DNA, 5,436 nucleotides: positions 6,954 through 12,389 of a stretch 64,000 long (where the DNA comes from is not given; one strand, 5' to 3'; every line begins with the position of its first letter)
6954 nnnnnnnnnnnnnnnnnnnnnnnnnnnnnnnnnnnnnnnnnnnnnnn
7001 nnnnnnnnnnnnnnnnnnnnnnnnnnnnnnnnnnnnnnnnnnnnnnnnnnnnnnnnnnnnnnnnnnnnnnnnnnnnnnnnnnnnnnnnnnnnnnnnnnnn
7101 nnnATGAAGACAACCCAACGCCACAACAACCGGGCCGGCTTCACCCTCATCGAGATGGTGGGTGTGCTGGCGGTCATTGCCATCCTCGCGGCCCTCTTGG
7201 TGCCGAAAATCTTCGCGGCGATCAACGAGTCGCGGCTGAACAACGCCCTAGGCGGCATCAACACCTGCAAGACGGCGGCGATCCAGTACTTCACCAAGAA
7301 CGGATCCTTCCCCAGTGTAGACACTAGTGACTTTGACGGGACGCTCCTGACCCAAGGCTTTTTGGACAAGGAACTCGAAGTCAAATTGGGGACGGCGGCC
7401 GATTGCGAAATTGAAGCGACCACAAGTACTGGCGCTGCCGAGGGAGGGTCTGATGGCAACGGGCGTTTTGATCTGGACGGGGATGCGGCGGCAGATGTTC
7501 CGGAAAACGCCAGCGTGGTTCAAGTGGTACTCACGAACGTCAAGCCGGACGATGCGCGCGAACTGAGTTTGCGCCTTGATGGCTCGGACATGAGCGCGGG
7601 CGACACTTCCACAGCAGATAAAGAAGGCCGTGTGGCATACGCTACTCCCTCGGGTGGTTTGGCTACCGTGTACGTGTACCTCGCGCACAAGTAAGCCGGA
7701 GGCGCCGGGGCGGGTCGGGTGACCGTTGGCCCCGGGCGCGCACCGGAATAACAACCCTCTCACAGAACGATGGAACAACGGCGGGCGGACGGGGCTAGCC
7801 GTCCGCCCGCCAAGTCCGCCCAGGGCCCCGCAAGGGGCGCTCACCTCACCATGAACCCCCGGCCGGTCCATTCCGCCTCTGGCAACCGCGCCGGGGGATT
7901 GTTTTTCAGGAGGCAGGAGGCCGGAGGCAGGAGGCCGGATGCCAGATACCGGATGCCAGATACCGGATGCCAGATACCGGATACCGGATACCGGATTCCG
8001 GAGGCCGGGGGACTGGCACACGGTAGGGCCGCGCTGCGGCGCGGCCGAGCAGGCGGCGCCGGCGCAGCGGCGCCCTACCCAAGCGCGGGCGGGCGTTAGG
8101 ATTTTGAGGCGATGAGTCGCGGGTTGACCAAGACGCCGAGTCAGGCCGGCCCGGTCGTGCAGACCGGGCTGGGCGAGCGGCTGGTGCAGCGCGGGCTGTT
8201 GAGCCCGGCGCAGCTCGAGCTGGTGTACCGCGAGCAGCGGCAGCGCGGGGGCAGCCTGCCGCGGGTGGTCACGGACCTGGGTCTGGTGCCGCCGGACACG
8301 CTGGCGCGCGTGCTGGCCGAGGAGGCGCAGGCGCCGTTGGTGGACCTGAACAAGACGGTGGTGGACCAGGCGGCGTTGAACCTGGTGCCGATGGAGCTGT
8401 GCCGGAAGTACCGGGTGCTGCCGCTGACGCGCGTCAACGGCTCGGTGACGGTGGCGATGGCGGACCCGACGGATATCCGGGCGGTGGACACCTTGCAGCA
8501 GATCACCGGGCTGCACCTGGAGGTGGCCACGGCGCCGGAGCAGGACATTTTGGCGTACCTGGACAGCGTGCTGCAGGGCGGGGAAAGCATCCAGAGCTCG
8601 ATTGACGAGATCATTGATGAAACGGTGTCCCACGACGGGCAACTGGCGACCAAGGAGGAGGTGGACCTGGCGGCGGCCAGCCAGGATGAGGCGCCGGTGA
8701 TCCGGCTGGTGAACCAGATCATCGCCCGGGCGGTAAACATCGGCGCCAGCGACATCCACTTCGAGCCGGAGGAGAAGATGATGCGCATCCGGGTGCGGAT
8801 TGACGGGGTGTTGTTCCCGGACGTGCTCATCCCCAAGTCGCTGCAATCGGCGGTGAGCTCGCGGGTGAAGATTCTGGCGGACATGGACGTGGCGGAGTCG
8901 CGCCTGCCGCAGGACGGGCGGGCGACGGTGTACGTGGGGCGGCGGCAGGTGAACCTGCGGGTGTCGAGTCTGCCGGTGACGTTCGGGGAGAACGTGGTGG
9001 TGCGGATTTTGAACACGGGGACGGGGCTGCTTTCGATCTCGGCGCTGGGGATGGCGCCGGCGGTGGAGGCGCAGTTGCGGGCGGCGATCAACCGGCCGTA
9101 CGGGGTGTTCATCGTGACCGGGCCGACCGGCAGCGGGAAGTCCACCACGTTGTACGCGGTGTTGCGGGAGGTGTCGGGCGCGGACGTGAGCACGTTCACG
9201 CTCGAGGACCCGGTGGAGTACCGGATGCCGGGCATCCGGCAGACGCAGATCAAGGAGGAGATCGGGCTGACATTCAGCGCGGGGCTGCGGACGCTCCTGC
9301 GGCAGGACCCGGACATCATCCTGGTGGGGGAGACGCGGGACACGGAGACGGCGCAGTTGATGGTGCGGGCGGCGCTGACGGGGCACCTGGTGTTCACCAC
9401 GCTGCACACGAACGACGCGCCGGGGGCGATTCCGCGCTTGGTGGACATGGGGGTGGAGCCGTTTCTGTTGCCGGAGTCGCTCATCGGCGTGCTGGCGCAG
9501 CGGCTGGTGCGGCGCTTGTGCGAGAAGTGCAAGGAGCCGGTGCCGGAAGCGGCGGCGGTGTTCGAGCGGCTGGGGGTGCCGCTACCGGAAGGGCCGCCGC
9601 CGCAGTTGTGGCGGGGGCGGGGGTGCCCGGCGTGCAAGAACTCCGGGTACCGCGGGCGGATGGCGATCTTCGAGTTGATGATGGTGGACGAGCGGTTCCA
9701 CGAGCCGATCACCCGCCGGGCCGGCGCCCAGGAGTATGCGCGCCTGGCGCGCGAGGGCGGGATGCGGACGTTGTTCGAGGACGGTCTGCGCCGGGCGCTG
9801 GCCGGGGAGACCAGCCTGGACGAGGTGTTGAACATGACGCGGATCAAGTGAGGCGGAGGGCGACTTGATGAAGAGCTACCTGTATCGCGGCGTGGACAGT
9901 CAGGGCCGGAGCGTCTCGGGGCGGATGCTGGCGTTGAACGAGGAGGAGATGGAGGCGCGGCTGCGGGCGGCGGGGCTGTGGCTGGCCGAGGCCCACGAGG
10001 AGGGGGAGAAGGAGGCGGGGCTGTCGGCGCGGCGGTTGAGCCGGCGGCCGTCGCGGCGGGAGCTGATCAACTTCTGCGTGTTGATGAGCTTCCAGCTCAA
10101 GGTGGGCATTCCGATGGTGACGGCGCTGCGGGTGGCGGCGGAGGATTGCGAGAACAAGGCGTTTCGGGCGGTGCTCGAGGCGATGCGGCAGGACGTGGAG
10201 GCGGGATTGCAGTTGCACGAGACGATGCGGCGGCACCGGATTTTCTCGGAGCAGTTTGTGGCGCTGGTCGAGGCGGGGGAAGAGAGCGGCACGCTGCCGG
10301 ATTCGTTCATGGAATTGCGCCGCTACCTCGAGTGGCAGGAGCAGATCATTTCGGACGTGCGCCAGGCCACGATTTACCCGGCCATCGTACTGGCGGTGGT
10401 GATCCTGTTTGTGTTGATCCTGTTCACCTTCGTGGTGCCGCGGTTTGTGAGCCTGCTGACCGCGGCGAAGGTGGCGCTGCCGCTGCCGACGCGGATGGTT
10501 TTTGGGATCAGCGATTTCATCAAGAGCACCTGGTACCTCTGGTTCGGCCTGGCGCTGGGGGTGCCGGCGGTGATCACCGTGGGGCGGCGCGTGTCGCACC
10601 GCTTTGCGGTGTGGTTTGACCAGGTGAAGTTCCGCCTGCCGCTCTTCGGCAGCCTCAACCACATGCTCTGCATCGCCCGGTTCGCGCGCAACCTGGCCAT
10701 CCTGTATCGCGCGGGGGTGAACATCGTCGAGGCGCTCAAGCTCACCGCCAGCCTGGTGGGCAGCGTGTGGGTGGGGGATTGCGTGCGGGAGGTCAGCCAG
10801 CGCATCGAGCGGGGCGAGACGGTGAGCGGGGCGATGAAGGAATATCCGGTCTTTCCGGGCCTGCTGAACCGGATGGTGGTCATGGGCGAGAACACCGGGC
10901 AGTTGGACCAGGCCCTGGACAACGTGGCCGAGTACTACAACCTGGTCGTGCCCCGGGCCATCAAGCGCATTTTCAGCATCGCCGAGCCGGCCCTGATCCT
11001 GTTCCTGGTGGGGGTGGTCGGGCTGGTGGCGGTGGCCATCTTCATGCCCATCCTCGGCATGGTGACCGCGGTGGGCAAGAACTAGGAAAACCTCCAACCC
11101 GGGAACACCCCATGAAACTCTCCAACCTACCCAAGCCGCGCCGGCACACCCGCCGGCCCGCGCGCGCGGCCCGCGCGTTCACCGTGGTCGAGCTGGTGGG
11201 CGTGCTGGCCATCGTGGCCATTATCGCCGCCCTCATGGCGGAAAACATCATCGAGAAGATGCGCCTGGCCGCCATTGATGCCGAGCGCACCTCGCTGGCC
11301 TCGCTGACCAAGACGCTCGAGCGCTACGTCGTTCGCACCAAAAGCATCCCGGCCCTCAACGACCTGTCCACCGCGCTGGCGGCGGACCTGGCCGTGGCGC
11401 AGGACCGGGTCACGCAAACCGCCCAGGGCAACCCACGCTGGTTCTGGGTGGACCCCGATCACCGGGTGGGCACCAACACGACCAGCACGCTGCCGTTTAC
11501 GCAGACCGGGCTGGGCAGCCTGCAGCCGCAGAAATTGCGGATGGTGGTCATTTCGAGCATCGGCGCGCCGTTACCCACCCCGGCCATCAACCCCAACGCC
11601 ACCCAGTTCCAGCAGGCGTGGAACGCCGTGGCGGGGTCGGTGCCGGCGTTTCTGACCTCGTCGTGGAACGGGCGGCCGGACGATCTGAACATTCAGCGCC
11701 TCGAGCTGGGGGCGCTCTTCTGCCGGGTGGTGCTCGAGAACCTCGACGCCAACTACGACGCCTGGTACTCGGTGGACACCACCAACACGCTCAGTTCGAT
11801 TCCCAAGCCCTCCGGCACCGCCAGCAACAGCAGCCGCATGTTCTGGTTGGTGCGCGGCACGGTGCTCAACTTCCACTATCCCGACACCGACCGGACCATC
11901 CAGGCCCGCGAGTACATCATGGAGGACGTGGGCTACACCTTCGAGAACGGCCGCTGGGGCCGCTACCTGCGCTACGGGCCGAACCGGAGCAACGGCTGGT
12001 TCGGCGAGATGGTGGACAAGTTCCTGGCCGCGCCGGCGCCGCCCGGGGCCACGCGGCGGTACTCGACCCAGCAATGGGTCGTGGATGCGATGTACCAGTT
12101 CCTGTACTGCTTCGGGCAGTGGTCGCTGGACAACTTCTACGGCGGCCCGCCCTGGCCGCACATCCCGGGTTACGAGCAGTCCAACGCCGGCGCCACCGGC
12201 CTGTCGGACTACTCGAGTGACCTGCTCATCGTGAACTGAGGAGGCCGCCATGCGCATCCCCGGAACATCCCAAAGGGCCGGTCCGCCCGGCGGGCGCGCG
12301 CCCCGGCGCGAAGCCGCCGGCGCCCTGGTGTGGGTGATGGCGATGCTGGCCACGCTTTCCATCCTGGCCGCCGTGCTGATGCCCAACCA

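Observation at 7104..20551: Type IV filament locus with three paralogous ~380-aa pilin-like subunits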

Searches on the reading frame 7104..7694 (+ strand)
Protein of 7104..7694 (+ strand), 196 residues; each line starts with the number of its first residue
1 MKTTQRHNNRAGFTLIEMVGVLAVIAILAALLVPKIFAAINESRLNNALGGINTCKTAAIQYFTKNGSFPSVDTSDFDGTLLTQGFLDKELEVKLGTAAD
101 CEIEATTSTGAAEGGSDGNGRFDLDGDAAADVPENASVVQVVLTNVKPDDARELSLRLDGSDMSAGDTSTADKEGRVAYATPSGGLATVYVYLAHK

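Call 5: search_protein_families(library=pfam, proteins=[window:7104-7694:+], max_evalue=0.1)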
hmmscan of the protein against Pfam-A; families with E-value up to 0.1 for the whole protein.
window:7104-7694:+ (196 aa): 2 families
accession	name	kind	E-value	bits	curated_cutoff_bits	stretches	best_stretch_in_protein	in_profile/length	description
PF07963.17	N_methyl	-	2.2e-07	30.6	21.2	1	8-32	2-26/27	Prokaryotic N-terminal methylation motif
PF00114.24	Pilin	-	0.002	19.5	22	1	43-113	3-71/108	Pilin (bacterial filament)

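Call 6: search_protein_families(library=ncbifam, proteins=[window:7104-7694:+], max_evalue=0.1)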
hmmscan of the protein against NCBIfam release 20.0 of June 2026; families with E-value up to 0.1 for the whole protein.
window:7104-7694:+ (196 aa): 11 families
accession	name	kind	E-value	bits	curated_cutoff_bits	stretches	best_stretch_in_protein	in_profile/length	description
TIGR01710.1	typeII_sec_gspG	equivalog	9.7e-10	38.6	88.85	1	12-72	2-62/134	type II secretion system major pseudopilin GspG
NF040999.1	pilin_ComGC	equivalog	6.9e-06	26.2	75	1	11-38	2-29/84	competence type IV pilus major pilin ComGC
NF041775.1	typeIV_PilA_Myxo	equivalog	1.8e-05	24.8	400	1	6-66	5-66/214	type IV pilin protein PilA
NF007862.0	PRK10574.1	equivalog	2.9e-05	24.2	138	1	9-58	3-52/145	prepilin peptidase-dependent pilin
TIGR02532.1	IV_pilin_GFxxxE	domain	4.5e-05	23.1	16.3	1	10-32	1-23/24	prepilin-type N-terminal cleavage/methylation domain-containing protein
TIGR02596.1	TIGR02596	subfamily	0.00028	21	70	1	13-61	1-50/196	Verru_Chthon cassette protein D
NF041013.1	T4P_ComGE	equivalog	0.00044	20.3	49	1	11-38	4-31/83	competence type IV pilus minor pilin ComGE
TIGR01708.2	typeII_sec_gspH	equivalog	0.0018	18.3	80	1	11-35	2-26/169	type II secretion system minor pseudopilin GspH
NF047827.1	T3SSXpsH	equivalog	0.012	15.4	160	1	12-129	2-124/145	type II secretion system protein XpsH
NF040982.1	ComGD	equivalog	0.023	15.1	70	1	11-38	2-29/139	competence type IV pilus minor pilin ComGD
NF041002.1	pilin_ComGF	equivalog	0.039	14.2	80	1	11-36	2-27/139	competence type IV pilus minor pilin ComGF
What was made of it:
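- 7104..7694 (+): Major pilin candidate, 196 aa, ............|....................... GspG and PilA models match the N-terminal helix only (calls 5, 6).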

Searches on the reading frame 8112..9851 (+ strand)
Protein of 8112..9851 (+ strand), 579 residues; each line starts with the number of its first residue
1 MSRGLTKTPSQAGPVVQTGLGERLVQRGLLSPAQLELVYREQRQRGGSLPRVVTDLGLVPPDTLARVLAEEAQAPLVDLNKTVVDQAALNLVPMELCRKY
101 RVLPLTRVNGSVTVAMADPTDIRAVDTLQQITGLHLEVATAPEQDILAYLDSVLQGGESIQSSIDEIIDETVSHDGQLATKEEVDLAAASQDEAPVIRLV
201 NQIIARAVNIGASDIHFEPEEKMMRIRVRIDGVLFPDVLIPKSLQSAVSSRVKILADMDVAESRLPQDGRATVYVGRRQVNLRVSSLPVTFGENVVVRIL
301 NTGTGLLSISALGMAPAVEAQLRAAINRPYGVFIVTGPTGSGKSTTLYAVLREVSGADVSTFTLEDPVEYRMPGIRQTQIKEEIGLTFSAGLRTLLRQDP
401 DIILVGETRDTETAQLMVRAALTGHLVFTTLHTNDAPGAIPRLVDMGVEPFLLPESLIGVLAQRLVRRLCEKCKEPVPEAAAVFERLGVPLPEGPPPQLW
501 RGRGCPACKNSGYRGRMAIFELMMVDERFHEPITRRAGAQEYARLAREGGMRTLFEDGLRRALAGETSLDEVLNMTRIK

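Call 5: search_protein_families(library=pfam, proteins=[window:8112-9851:+], max_evalue=0.1)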
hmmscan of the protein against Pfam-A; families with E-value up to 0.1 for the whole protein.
window:8112-9851:+ (579 aa): 12 families
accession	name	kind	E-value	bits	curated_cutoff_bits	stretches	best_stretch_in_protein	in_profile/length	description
PF00437.27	T2SSE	-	4.5e-127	424.2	24.9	1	190-573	2-369/370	Type II/IV secretion system protein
PF05157.20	MshEN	-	1.1e-21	77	23.1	1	74-158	3-88/90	MshEN domain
PF13191.12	AAA_16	-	0.00026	22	32.6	1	323-378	18-64/167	AAA ATPase domain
PF25199.1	nSTAND_NTPase5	-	0.00056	20.2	34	1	324-362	35-74/145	Novel STAND NTPase 5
PF13401.12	AAA_22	-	0.0023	18.7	27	1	331-370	6-45/130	AAA domain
PF13555.12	AAA_29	-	0.0034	17.5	27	1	330-350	22-42/61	P-loop containing region of AAA domain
PF13604.12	AAA_30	-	0.017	15.3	27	1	321-354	9-42/191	AAA domain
PF13476.12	AAA_23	-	0.019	16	27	1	331-350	20-39/201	AAA domain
PF13173.12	AAA_14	-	0.071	13.6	27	0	332-372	4-45/129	AAA domain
PF11602.14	NTPase_P4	-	0.089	12.4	27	0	295-349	75-130/320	ATPase P4 of dsRNA bacteriophage phi-12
PF00005.33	ABC_tran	-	0.096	13.7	25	0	334-387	15-64/137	ABC transporter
PF11165.13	DUF2949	-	0.1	13.6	24.2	0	25-68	9-52/56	Protein of unknown function (DUF2949)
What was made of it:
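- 8112..9851 (+): Extension ATPase of the PilB/MshE/GspE family, 579 aa, with an N-terminal MshEN domain. T2SSE 4.5e-127 and MshEN 1.1e-21 (call 5).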

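Call 6: search_protein_families(library=ncbifam, proteins=[window:8112-9851:+], max_evalue=0.1)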
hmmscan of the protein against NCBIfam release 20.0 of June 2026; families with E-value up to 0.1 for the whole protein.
window:8112-9851:+ (579 aa): 27 families (the best 25 are shown)
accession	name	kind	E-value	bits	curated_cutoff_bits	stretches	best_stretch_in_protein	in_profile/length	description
TIGR02533.1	type_II_gspE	equivalog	4.9e-171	569.6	630.25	1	91-576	3-486/486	type II secretion system ATPase GspE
TIGR02538.1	type_IV_pilB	equivalog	1.7e-169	565.1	675.65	1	19-576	1-562/564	type IV-A pilus assembly ATPase PilB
NF053534.1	T4PilAsmATPsTfpB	equivalog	1.1e-129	433.5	850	1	62-576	66-582/584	type IV pilus assembly ATPase TfpB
NF007755.0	PRK10436.1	equivalog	1.2e-126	423.1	617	1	95-575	12-458/465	type II secretion system protein GspE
NF041000.1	ATPase_ComGA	equivalog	3.8e-72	242.5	300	1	202-467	2-266/267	competence type IV pilus ATPase ComGA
TIGR01420.1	pilT_fam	subfamily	5.7e-46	157.3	319.1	1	200-472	2-274/343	PilT/PilU family type 4a pilus ATPase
TIGR02525.1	plasmid_TraJ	equivalog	9.2e-23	80.8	368.3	1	317-446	136-272/372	plasmid transfer ATPase TraJ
TIGR02524.1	dot_icm_DotB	equivalog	5e-22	78.6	463.3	1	320-445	124-258/358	Dot/Icm type IV secretion system ATPase DotB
NF012033.0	PRK15489.1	equivalog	1.2e-15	56.8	537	1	17-179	490-652/703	glycosyl transferase family protein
NF058587.1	archaellum_moto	equivalog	4.7e-15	55.3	550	1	260-462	213-409/527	archaellum flagellar ATPase motor FlaI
TIGR02782.1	TrbB_P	equivalog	2.4e-13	50.1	304.55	1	317-444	124-253/303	P-type conjugative transfer ATPase TrbB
NF010469.0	PRK13894.1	subfamily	7.4e-12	45.2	508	1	318-444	138-265/320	conjugal transfer ATPase TrbB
NF008411.1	PRK11234.1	equivalog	1.3e-11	43.7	1170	1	16-175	480-636/723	cyclic di-3',5'-guanylate-activated glycosyltransferase NfrB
NF053729.1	c-di-GMP_motif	domain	1.8e-11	43.6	38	1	20-70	2-52/53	cyclic di-GMP-binding domain-containing protein, MshE-related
TIGR02788.1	VirB11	equivalog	2.8e-10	39.7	249.95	1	318-446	133-265/308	P-type DNA transfer ATPase VirB11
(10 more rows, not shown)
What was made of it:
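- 8112..9851 (+): GspE scores 569.6 (cut-off 630.25) and PilB 565.1 (cut-off 675.65) (call 6).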

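Call 55: search_solved_structures(query=window:8112-9851:+, max_evalue=1e-30)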
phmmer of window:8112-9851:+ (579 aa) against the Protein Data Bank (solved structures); distinct sequences matched with E-value up to 1e-30: 15.
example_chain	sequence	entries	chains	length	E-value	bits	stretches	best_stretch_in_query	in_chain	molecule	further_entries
6f8l_G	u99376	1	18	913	6e-151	506.6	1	18-576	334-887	Type IV pilus assembly protein PilF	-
5zfr_A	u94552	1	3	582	6.1e-137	460.4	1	13-576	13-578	Type IV pilus biogenesis ATPase PilB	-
5tsg_B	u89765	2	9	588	3.5e-134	451.3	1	18-576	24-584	Type IV pilus biogenesis ATPase PilB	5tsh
3jc8_Ba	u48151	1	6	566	2.2e-133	448.6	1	19-576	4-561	Type IV-A pilus assembly ATPase PilB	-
6olj_C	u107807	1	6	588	2.4e-133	448.5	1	18-576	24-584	Type IV pilus biogenesis ATPase PilB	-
4pht_A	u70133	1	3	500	1.2e-117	396.8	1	183-577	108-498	General secretory pathway protein E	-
5oiu_A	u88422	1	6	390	2.3e-116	392.5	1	192-576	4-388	Type IV pilus assembly protein PilF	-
5it5_F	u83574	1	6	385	1.4e-115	389.9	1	198-576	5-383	ATP binding motif-containing protein PilF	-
6ejf_A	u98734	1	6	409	1.7e-115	389.7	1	198-576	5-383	Type IV pilus assembly protein PilF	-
1p9r_A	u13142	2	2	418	5.6e-115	387.9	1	185-577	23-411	General secretion pathway protein E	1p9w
4ksr_A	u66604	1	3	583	7.5e-115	387.5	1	188-577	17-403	Type II secretion system protein E, Hemolysin-coregulated protein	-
4kss_A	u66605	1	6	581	7.7e-115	387.5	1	188-577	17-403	Type II secretion system protein E, hemolysin-coregulated protein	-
8dze_A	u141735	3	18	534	4.8e-33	117.5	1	325-571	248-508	BfpD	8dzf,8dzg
5fl3_A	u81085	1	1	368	1.9e-32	115.5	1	203-468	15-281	PILI RETRACTION PROTEIN PILT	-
6ojx_A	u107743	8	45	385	6.8e-31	110.4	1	200-447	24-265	Twitching motility pilus retraction ATPase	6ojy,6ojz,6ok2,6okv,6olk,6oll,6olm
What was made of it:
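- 8112..9851 (+): The closest solved structures are Thermus PilF (506.6 bits) and PilB (460.4), ahead of GspE (396.8), although the GspE matches cover only query residues ~183-577 (call 55).
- Closest known: T4bP initiator minor pilins CofB and TcpB. Different: The ATPase and secretin are T4a/MSH-like, not T4b-like (BfpD scores only 117.5 bits, call 55).
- Full-length PilF and PilB are the closest solved ATPases (call 55).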

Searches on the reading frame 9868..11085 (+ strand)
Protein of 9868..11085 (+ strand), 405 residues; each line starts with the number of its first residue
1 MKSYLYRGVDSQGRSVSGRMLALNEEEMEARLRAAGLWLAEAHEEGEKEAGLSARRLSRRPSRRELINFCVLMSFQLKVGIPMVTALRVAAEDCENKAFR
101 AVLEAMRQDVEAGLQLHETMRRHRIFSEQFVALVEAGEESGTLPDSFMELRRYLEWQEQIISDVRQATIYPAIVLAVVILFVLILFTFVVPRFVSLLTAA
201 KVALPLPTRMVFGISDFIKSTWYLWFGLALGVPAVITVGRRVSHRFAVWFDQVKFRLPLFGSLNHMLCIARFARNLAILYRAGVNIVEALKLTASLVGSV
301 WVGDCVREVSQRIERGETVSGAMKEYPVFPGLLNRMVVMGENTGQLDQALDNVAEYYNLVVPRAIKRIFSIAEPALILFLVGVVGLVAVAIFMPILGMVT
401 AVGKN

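Call 5: search_protein_families(library=pfam, proteins=[window:9868-11085:+], max_evalue=0.1)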
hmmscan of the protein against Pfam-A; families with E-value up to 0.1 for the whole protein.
window:9868-11085:+ (405 aa): 2 families
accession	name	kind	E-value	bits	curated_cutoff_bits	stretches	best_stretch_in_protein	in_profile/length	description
PF00482.28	T2SSF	-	5.4e-54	181.9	25.2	2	272-394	1-125/125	Type II secretion system (T2SS), protein F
PF02755.20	RPEL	-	0.07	13.3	23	0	55-68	4-17/24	RPEL repeat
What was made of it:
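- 9868..11085 (+): Inner-membrane platform protein of the PilC/GspF family, 405 aa. T2SSF 5.4e-54 with two repeats (call 5).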

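Call 6: search_protein_families(library=ncbifam, proteins=[window:9868-11085:+], max_evalue=0.1)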
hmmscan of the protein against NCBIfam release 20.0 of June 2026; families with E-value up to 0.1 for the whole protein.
window:9868-11085:+ (405 aa): 6 families
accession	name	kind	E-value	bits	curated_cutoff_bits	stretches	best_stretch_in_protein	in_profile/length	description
TIGR02120.1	GspF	equivalog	1.1e-88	298.2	424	1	4-400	1-399/401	type II secretion system inner membrane protein GspF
NF052607.1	T4PiliAsmPilCThrm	equivalog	2.2e-78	264.1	700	1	1-401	1-403/406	type IV pilus assembly protein PilC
NF052606.1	T4PiliAsmPilCMyx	equivalog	1.7e-66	224.8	700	1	3-402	21-418/419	type IV pilus assembly protein PilC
NF007861.0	PRK10573.1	equivalog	1.3e-61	208.9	401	1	4-401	7-397/401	protein transport protein HofC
NF047826.1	T3SSXpsF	equivalog_domain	2e-59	201.4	650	1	1-403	1-405/405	type II secretion system protein XpsF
NF041012.2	T4P_ComGB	equivalog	4.9e-34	118.2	240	1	69-399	6-331/332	competence type IV pilus assembly protein ComGB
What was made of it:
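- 9868..11085 (+): GspF scores 298.2, below its cut-off of 424 (call 6).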

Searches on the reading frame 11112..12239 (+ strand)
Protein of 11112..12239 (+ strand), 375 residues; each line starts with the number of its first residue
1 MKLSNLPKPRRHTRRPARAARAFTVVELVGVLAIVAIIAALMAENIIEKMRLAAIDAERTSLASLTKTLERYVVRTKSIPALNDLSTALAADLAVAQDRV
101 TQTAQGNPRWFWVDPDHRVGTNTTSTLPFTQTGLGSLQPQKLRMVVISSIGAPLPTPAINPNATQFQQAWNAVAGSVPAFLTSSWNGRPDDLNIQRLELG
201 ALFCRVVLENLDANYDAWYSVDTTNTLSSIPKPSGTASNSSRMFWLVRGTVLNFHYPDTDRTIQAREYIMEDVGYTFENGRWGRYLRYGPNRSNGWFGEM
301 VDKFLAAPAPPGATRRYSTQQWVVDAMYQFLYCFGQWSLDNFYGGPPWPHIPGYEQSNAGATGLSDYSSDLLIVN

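Call 5: search_protein_families(library=pfam, proteins=[window:11112-12239:+], max_evalue=0.1)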
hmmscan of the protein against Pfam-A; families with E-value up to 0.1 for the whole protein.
window:11112-12239:+ (375 aa): 1 family
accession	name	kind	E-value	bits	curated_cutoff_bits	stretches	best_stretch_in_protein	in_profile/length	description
PF07963.17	N_methyl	-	0.03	14.3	21.2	1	18-42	2-26/27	Prokaryotic N-terminal methylation motif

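Call 6: search_protein_families(library=ncbifam, proteins=[window:11112-12239:+], max_evalue=0.1)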
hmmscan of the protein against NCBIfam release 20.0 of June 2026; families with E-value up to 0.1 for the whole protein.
window:11112-12239:+ (375 aa): 3 families
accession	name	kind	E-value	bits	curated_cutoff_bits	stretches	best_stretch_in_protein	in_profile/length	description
TIGR01710.1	typeII_sec_gspG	equivalog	0.00037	20.5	88.85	1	21-84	1-64/134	type II secretion system major pseudopilin GspG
NF041775.1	typeIV_PilA_Myxo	equivalog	0.02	14.8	400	1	19-65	9-55/214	type IV pilin protein PilA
NF040999.1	pilin_ComGC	equivalog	0.026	14.7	75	1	21-87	2-68/84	competence type IV pilus major pilin ComGC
